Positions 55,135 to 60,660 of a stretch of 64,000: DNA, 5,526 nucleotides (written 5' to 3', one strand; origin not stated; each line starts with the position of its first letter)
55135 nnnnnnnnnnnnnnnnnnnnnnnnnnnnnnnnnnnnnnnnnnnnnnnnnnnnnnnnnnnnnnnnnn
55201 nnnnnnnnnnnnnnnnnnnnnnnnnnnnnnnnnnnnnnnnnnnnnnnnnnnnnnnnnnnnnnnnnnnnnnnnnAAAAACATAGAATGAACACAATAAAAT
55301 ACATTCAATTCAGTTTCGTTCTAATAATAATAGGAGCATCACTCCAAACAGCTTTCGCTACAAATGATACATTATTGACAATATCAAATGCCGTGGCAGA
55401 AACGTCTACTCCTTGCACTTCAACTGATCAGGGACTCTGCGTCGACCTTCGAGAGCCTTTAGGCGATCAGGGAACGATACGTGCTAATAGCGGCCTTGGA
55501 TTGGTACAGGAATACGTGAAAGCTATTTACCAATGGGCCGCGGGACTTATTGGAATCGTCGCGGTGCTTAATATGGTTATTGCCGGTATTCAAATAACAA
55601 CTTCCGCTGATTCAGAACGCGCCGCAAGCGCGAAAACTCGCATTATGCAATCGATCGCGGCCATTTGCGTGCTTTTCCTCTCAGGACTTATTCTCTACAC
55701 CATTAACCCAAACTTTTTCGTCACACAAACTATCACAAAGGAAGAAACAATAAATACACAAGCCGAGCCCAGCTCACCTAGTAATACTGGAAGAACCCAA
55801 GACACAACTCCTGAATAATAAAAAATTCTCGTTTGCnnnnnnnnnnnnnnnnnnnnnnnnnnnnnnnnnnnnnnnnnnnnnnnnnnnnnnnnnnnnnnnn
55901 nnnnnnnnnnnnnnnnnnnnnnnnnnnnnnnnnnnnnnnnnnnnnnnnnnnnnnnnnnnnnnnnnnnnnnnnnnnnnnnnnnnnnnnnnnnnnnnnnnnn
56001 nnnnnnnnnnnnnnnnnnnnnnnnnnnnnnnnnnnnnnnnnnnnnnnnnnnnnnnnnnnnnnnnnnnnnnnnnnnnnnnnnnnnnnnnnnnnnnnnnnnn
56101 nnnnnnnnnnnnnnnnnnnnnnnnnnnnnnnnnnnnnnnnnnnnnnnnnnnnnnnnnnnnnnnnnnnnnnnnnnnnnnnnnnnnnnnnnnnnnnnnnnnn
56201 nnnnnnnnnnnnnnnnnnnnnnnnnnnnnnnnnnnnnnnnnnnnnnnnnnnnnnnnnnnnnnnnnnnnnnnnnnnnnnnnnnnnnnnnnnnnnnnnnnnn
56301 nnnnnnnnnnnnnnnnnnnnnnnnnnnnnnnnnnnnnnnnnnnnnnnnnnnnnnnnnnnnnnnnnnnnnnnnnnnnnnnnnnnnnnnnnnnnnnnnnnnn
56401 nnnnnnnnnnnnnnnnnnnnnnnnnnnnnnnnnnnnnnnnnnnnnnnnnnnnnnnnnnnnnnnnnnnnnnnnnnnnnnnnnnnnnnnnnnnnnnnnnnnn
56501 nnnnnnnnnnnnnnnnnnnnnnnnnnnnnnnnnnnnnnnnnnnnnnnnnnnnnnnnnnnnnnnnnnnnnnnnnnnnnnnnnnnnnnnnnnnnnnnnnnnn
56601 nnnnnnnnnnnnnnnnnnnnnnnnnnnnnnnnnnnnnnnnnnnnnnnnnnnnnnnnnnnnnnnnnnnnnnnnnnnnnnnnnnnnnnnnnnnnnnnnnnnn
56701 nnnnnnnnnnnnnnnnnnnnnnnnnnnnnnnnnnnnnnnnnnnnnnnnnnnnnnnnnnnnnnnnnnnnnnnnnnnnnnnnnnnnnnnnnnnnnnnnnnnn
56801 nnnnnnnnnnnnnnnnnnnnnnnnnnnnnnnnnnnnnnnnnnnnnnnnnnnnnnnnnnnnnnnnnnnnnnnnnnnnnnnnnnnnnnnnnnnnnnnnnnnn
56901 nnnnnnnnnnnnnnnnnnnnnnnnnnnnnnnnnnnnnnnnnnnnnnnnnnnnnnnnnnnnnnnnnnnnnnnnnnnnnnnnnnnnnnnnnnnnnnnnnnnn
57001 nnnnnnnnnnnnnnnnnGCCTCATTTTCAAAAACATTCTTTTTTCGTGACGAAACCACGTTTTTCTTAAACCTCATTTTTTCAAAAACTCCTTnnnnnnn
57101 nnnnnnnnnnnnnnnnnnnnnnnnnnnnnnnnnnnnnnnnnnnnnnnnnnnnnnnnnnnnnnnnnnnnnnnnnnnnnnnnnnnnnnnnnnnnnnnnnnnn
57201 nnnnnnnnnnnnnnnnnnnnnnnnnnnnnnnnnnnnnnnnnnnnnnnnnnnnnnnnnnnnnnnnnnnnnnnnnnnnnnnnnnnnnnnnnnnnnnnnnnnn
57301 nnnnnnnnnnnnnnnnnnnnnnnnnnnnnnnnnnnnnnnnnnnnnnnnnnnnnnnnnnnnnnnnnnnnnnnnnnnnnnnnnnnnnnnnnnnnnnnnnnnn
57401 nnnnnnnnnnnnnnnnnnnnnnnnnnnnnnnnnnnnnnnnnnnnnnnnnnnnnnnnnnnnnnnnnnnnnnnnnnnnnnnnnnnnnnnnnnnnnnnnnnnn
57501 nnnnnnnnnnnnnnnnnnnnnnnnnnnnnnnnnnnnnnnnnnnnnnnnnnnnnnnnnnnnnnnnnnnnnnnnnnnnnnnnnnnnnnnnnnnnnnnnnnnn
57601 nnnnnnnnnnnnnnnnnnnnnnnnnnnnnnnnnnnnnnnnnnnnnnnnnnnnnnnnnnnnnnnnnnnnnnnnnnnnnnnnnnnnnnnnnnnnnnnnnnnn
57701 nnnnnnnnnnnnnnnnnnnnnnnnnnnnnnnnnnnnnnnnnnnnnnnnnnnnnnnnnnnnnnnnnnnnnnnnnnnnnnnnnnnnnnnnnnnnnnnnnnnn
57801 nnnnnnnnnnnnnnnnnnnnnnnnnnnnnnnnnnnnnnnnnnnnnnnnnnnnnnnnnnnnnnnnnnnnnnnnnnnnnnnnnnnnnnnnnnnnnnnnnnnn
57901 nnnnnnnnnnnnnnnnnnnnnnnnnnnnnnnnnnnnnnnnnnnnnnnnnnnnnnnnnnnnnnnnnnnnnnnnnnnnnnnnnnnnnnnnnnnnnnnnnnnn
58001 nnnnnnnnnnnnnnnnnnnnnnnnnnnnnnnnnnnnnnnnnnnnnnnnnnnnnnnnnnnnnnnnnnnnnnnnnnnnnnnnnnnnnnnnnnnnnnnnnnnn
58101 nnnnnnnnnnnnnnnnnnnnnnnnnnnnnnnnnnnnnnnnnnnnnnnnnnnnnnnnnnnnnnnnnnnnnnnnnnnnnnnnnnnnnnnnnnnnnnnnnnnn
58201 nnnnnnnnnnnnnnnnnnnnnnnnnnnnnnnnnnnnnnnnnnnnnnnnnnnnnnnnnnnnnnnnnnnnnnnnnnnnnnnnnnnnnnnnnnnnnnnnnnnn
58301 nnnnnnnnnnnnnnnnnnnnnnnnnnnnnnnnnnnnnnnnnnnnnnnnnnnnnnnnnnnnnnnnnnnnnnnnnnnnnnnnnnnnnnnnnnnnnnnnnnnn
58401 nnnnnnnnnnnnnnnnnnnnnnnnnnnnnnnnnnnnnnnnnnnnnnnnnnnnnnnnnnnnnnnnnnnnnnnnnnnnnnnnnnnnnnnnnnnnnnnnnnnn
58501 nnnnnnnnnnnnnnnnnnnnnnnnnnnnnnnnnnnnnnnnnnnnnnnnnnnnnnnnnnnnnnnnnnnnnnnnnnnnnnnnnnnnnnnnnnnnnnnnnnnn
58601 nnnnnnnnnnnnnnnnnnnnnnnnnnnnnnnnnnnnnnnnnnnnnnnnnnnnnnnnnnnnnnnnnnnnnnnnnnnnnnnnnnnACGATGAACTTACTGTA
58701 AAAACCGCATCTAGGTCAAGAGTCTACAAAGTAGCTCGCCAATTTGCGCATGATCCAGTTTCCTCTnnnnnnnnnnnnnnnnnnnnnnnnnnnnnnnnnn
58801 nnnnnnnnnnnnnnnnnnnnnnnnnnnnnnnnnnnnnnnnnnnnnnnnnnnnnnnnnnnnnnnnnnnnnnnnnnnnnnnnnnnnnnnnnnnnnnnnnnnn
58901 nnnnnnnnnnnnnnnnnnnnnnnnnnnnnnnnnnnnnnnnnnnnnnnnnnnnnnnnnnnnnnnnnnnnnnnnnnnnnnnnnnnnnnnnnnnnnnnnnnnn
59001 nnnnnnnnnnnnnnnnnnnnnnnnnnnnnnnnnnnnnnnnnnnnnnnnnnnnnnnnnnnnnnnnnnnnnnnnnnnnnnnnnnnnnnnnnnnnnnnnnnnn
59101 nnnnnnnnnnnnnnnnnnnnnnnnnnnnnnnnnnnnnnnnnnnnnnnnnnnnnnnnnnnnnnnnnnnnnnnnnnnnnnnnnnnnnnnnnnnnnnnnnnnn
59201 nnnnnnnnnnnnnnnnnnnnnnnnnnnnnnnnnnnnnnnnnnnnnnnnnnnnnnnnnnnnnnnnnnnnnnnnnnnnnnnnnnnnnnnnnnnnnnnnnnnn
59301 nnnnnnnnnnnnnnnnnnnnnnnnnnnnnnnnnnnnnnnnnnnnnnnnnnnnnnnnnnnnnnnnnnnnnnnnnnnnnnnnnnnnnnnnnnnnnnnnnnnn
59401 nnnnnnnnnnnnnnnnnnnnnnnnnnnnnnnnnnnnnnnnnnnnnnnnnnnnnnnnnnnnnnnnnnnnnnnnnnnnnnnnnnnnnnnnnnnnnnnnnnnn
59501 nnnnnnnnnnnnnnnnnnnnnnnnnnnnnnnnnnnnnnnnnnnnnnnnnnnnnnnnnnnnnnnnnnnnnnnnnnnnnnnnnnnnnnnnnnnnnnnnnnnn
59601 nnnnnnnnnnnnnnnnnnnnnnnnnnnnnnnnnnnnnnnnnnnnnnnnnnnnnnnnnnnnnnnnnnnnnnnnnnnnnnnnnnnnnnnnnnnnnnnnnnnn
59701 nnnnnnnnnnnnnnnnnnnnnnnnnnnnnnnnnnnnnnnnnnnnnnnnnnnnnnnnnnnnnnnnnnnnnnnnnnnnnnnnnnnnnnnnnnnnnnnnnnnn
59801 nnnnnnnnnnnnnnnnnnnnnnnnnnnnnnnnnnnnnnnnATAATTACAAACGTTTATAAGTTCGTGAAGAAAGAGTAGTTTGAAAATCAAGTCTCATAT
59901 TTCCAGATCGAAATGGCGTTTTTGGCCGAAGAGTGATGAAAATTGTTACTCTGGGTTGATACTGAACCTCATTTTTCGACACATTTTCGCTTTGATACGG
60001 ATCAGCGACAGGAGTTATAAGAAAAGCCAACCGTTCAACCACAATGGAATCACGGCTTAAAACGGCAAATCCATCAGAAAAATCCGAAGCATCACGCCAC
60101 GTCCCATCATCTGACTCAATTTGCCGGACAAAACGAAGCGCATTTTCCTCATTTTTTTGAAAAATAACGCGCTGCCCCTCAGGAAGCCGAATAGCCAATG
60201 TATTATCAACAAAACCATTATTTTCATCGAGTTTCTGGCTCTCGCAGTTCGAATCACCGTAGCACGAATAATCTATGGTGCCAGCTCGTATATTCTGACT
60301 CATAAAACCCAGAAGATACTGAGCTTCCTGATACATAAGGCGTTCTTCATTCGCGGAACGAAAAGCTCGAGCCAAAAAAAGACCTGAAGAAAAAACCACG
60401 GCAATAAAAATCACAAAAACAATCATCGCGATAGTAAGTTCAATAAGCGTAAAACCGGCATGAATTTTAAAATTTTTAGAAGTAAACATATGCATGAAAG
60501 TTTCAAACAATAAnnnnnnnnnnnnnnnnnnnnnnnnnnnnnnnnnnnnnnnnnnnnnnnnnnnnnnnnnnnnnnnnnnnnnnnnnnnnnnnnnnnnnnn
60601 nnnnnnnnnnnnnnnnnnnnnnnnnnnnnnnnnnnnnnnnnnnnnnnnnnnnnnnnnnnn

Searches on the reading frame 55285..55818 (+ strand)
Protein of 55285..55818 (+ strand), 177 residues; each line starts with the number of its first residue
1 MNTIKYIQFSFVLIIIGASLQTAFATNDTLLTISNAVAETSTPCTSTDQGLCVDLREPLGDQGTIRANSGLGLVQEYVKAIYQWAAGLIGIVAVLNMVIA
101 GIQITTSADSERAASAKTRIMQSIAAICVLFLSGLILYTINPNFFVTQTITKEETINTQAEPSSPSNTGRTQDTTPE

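Call 45: search_protein_families(library=pfam, proteins=[window:55285-55818:+], max_evalue=0.00001)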
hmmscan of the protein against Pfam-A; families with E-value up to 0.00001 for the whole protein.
window:55285-55818:+ (177 aa): 1 family
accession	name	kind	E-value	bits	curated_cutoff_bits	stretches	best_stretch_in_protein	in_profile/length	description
PF18895.5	T4SS_pilin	-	2e-08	34.6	26.6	1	76-139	7-70/71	Type IV secretion system pilin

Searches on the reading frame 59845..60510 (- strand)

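Call 46: search_protein_families(library=pfam, proteins=[window:59845-60510:-], max_evalue=0.001)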
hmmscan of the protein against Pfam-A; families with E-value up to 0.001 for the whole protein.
window:59845-60510:- (221 aa): 1 family
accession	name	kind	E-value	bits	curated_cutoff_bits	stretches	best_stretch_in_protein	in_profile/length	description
PF07963.17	N_methyl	-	4e-05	23.5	21.2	1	17-40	4-27/27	Prokaryotic N-terminal methylation motif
